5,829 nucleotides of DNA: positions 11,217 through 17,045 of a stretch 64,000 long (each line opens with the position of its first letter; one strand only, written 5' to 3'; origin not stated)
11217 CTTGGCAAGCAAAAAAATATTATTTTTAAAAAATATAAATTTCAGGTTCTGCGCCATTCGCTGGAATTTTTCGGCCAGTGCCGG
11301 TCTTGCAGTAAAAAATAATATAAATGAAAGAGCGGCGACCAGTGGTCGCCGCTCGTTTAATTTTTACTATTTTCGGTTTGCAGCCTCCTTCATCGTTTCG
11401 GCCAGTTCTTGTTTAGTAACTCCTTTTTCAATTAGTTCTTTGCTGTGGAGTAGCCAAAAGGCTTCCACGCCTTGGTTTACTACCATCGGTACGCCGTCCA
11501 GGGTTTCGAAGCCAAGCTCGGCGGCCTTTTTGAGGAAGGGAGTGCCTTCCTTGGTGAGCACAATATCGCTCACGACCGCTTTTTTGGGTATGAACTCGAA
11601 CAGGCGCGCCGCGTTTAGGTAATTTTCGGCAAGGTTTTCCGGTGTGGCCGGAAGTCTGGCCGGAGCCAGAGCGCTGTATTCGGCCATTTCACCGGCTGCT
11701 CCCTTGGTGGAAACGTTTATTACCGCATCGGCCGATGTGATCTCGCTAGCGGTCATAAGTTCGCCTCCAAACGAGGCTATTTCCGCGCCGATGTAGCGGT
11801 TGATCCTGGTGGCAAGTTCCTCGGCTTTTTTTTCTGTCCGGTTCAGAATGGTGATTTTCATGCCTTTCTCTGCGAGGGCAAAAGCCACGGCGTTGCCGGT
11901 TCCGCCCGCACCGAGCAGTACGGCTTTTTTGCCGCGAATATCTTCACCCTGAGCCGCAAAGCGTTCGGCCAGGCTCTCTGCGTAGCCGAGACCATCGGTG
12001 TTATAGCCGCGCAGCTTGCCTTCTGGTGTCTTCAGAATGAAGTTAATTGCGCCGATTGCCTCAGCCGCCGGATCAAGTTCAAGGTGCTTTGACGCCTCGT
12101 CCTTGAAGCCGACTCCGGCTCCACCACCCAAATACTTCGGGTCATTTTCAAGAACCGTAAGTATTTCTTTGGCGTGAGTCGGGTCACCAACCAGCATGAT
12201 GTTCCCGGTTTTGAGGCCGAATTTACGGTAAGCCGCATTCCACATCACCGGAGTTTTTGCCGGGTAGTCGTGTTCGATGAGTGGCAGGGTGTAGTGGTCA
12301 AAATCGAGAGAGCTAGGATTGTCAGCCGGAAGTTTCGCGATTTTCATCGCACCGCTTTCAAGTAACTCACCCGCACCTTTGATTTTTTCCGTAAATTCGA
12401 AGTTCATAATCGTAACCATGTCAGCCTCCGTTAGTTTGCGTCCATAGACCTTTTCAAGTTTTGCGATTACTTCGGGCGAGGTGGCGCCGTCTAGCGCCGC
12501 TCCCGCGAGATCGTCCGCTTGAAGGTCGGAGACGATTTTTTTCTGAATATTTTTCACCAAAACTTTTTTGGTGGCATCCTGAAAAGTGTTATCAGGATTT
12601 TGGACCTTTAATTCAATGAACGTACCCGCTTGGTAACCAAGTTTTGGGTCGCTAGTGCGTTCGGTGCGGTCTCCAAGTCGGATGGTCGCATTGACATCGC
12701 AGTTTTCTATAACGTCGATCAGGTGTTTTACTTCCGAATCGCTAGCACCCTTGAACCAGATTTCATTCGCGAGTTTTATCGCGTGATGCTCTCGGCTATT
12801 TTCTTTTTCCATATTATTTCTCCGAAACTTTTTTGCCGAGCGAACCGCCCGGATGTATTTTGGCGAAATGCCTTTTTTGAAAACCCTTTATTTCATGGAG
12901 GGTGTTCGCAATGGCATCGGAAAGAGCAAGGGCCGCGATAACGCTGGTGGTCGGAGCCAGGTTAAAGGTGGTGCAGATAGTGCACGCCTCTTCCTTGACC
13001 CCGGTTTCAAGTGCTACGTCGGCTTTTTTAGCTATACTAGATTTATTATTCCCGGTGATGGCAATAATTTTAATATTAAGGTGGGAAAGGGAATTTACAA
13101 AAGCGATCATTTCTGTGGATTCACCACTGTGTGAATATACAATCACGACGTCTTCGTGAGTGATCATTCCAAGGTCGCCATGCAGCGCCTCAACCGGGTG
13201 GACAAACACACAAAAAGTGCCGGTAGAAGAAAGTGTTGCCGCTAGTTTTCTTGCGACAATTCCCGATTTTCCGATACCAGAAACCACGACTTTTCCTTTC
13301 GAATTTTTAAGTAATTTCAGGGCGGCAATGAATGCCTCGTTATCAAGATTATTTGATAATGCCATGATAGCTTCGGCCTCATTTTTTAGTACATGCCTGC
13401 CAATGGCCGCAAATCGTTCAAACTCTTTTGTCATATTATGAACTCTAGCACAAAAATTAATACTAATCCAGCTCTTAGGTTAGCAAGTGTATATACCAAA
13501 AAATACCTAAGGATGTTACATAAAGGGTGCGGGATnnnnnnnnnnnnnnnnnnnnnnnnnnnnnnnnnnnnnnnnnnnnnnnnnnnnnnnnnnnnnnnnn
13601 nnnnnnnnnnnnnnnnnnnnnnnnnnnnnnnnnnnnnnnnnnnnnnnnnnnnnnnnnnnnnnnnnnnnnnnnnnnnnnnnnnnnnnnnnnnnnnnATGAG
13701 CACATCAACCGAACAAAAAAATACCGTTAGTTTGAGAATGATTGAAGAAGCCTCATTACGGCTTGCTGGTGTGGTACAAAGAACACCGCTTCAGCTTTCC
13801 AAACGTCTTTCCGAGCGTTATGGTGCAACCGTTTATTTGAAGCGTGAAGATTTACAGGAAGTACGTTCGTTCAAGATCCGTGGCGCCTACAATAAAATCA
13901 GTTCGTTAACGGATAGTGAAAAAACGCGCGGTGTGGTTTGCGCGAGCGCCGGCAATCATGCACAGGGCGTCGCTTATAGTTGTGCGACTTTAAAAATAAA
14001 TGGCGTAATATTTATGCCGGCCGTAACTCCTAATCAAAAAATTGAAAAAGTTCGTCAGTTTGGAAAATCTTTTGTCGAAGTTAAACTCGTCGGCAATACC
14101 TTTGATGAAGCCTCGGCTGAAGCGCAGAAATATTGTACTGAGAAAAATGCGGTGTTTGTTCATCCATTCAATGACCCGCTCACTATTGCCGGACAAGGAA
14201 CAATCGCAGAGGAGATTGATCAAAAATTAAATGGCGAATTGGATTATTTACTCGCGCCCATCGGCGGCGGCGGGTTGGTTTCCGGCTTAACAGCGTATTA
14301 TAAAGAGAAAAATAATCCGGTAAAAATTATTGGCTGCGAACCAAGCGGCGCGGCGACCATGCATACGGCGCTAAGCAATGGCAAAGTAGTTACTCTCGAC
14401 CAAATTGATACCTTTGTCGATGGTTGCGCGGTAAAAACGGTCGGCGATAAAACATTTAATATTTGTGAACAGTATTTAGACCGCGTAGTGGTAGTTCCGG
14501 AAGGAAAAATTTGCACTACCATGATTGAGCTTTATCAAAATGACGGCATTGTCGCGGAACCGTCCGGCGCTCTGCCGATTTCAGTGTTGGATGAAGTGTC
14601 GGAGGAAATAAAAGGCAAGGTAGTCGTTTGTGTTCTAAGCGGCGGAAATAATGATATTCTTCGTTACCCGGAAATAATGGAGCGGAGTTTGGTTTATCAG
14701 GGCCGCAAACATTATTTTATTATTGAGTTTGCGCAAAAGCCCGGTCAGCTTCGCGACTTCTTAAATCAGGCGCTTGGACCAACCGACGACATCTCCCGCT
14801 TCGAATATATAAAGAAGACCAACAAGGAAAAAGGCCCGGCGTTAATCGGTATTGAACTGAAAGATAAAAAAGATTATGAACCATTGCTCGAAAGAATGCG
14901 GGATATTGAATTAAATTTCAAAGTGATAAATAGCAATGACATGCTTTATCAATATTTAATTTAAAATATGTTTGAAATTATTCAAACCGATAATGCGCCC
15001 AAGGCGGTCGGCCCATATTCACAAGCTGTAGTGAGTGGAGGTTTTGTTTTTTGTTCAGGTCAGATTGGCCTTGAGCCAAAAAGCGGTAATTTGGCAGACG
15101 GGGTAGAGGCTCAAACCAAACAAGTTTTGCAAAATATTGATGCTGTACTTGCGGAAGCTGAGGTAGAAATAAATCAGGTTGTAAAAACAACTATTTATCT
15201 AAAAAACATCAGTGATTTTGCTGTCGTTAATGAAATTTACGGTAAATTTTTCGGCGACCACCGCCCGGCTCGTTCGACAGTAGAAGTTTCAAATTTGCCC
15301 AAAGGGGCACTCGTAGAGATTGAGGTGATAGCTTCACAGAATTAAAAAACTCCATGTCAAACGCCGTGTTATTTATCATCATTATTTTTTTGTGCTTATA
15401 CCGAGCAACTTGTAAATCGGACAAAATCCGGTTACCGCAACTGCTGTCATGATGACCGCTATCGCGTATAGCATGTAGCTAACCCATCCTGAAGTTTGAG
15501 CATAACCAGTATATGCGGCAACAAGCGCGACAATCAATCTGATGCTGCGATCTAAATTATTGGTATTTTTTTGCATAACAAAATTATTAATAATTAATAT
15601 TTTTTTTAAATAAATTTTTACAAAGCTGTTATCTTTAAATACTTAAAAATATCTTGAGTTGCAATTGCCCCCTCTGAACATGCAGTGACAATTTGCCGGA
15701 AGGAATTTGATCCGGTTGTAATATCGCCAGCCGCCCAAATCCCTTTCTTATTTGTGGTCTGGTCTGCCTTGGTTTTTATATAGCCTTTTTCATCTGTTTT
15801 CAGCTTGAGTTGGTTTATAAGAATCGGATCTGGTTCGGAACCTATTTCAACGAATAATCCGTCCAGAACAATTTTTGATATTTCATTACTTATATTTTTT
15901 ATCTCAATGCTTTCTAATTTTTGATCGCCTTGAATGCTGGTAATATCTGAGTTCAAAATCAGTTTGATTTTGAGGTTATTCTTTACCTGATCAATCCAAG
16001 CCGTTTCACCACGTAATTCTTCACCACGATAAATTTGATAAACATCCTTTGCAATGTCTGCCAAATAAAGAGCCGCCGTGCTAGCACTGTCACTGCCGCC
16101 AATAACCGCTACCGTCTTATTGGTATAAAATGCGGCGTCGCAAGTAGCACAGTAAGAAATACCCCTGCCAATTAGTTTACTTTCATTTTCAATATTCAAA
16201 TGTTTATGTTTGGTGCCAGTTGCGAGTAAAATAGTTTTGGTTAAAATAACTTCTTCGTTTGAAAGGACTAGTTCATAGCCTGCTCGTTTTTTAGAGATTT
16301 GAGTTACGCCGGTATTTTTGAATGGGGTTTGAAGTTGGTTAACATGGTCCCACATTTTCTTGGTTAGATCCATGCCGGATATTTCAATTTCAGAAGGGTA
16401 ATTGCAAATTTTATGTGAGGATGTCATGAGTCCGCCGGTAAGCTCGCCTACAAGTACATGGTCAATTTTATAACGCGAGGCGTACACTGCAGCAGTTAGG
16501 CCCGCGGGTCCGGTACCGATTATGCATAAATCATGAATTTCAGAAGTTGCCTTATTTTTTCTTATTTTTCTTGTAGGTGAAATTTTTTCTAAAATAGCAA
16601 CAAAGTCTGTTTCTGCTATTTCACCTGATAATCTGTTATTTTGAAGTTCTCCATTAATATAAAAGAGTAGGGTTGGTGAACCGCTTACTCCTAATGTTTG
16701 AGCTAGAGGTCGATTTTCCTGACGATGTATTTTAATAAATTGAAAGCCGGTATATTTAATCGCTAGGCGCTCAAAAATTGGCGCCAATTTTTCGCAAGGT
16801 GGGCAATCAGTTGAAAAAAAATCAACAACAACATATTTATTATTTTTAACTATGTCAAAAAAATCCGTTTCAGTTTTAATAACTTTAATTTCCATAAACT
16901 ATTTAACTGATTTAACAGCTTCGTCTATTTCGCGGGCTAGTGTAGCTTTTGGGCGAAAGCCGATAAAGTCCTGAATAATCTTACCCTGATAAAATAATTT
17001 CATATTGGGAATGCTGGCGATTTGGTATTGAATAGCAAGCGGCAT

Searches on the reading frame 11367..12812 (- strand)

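Call 54: search_protein_families(library=pfam, proteins=[window:11367-12812:-], max_evalue=0.001)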
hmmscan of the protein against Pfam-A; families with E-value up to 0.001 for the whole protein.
window:11367-12812:- (481 aa): 9 families
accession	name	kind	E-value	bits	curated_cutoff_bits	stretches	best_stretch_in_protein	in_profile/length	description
PF01488.26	Shikimate_DH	-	4.4e-10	40.2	24.3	1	289-340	7-59/138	Shikimate / quinate 5-dehydrogenase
PF08501.16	Shikimate_dh_N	-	7.2e-06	26.6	27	1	186-259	10-83/83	Shikimate dehydrogenase substrate binding domain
PF02826.25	2-Hacid_dh_C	-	1.6e-05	24.8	25.1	1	284-335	26-77/178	D-isomer specific 2-hydroxyacid dehydrogenase, NAD binding domain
PF03435.24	Sacchrp_dh_NADP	-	4.9e-05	24.1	25.1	1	298-376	2-84/129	Saccharopine dehydrogenase NADP binding domain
PF00106.31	adh_short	-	7.4e-05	22.7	26.6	1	296-360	2-66/195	short chain dehydrogenase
PF07992.20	Pyr_redox_2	-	0.00017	21.6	26.1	1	252-363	106-211/291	Pyridine nucleotide-disulphide oxidoreductase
PF00291.31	PALP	-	0.00037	20.4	35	1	280-358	44-117/295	Pyridoxal-phosphate dependent enzyme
PF01210.29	NAD_Gly3P_dh_N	-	0.00075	19.9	23.1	0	298-336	3-41/158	NAD-dependent glycerol-3-phosphate dehydrogenase N-terminus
PF03807.23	F420_oxidored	-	0.00079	20.4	21.6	0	299-348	4-46/94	NADP oxidoreductase coenzyme F420-dependent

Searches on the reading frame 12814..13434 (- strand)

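Call 54: search_protein_families(library=pfam, proteins=[window:12814-13434:-], max_evalue=0.001)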
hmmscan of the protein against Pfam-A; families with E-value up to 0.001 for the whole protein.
window:12814-13434:- (206 aa): 2 families
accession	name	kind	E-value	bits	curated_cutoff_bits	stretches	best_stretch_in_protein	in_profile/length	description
PF01380.27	SIS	-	4e-27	95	25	1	42-176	2-129/131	SIS domain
PF13580.11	SIS_2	-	7e-07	29.8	27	1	91-128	101-138/138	SIS domain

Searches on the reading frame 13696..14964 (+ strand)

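Call 55: search_protein_families(library=pfam, proteins=[window:13696-14964:+], max_evalue=0.001)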
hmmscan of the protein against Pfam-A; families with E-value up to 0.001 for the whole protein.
window:13696-14964:+ (422 aa): 2 families
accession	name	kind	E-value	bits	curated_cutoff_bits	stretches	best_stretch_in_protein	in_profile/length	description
PF00291.31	PALP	-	6.2e-83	279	35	1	27-316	5-295/295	Pyridoxal-phosphate dependent enzyme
PF00585.24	Thr_dehydrat_C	-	2.8e-23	82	27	1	329-421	1-91/91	C-terminal regulatory domain of Threonine dehydratase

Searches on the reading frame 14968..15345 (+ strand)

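Call 55: search_protein_families(library=pfam, proteins=[window:14968-15345:+], max_evalue=0.001)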
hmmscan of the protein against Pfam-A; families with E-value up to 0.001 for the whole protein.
window:14968-15345:+ (125 aa): 1 family
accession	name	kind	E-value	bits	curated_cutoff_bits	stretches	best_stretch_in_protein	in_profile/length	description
PF01042.26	Ribonuc_L-PSP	-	4.1e-43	146.7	27.3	1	8-123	2-120/121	Endoribonuclease L-PSP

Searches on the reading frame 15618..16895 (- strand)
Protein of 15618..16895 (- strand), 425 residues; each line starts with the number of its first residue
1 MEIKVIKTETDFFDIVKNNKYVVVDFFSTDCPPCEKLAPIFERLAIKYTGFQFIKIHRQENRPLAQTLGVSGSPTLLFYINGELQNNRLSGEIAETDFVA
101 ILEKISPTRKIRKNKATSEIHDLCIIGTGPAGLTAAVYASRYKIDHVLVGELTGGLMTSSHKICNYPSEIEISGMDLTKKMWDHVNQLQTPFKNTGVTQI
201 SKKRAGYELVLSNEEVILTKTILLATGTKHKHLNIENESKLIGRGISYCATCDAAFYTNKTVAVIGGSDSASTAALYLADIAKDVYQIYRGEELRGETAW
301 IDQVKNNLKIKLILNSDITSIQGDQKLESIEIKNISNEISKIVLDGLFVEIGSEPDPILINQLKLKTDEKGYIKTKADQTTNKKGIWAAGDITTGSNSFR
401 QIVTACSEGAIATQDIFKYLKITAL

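Call 55: search_protein_families(library=pfam, proteins=[window:15618-16895:-], max_evalue=0.001)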
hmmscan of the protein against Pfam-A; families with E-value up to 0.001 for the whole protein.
window:15618-16895:- (425 aa): 6 families
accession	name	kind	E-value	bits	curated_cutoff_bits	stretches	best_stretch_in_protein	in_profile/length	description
PF07992.20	Pyr_redox_2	-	1.8e-43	149.5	26.1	1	122-409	2-291/291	Pyridine nucleotide-disulphide oxidoreductase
PF13738.12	Pyr_redox_3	-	4e-19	69.4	30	1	193-390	100-305/305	Pyridine nucleotide-disulphide oxidoreductase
PF00085.26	Thioredoxin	-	8.8e-18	64.7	23.5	1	6-103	4-102/103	Thioredoxin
PF00070.33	Pyr_redox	-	7.2e-10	39.7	22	1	262-333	2-80/82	Pyridine nucleotide-disulphide oxidoreductase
PF13098.12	Thioredoxin_2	-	1.3e-08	35.5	27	1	17-102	3-104/104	Thioredoxin-like domain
PF13905.12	Thioredoxin_8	-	0.00055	20.7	27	0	19-58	1-43/94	Thioredoxin-like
